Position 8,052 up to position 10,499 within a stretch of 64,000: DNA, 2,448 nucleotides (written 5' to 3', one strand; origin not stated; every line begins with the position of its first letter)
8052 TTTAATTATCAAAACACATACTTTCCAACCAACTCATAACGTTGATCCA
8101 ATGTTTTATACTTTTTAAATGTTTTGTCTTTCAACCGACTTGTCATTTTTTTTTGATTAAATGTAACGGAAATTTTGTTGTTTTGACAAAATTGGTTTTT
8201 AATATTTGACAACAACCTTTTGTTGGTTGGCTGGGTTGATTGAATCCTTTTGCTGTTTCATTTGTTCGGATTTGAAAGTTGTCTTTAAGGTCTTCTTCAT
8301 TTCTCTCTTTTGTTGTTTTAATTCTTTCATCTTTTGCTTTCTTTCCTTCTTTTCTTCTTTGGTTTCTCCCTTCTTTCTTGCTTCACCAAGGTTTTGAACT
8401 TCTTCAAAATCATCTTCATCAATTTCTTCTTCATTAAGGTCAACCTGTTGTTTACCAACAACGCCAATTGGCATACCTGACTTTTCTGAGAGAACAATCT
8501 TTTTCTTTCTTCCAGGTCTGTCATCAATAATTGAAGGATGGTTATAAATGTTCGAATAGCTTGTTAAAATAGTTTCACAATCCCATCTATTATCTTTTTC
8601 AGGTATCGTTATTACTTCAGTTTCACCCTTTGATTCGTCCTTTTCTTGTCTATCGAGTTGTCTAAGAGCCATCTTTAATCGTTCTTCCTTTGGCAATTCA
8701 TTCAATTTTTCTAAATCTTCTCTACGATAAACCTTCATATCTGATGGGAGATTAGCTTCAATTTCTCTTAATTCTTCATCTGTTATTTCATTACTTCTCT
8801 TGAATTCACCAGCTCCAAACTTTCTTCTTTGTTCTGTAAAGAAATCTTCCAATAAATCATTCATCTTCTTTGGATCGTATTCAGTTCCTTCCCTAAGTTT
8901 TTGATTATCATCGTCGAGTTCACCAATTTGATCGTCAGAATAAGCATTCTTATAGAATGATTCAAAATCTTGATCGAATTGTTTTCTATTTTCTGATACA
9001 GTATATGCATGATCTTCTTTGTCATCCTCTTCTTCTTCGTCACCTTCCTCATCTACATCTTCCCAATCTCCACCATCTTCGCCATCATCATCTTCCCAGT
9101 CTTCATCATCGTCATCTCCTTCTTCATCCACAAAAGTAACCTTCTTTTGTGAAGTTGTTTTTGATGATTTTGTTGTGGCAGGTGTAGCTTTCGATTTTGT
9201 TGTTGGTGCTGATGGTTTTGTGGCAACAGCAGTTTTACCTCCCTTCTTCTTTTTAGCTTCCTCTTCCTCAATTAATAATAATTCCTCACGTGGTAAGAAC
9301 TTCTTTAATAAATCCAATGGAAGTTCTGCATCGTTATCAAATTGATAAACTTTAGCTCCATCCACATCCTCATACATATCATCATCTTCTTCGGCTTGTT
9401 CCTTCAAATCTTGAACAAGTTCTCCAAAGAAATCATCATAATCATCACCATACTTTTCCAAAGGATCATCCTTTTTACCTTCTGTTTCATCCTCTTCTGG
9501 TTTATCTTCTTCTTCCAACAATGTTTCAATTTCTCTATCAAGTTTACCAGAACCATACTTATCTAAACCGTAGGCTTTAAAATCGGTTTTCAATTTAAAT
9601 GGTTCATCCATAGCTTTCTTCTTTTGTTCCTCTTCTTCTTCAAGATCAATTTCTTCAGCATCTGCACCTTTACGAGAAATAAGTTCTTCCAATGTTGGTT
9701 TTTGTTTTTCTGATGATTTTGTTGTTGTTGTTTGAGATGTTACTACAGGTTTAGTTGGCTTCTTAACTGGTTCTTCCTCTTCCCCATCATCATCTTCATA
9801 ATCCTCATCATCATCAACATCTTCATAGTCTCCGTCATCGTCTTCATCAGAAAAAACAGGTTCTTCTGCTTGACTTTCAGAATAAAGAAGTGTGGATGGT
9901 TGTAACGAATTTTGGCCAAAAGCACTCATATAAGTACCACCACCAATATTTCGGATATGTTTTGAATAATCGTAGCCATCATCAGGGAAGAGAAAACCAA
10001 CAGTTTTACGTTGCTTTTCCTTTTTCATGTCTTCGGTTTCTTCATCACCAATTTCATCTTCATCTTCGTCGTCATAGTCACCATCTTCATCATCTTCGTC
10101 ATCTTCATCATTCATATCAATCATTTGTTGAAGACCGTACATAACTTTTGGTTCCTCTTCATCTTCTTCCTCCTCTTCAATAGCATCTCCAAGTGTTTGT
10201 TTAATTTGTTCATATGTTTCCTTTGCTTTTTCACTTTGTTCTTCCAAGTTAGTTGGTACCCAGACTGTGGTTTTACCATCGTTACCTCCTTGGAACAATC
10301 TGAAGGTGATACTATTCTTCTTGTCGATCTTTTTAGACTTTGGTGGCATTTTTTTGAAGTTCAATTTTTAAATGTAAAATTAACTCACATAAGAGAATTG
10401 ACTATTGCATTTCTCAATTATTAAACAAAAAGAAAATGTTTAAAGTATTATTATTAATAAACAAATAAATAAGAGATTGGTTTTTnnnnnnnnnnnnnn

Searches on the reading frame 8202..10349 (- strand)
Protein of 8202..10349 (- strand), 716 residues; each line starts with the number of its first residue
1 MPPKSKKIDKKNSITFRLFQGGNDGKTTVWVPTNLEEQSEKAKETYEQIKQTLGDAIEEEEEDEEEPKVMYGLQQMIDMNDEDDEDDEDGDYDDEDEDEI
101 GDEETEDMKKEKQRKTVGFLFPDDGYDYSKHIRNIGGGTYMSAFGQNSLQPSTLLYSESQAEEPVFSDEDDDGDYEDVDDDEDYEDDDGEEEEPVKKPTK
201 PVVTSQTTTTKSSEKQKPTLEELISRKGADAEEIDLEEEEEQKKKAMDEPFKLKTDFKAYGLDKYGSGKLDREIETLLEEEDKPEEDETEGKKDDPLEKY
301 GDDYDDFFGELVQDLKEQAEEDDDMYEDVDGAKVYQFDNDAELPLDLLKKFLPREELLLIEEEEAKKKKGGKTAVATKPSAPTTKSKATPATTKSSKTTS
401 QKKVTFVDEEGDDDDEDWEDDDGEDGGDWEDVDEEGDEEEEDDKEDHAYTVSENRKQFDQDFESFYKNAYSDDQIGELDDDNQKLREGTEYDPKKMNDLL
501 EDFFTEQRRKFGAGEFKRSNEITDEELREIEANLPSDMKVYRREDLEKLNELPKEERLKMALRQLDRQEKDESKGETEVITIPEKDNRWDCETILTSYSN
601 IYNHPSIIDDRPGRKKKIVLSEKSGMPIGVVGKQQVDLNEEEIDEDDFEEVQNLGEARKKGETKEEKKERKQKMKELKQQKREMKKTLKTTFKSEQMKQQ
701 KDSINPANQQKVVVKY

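Call 18: find_encoding_contigs(protein=window:8202-10349:-, flank=3000, max_places=2)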
Protein seq(716 aa) (716 aa): no gene with exactly this product is on record in the collection.
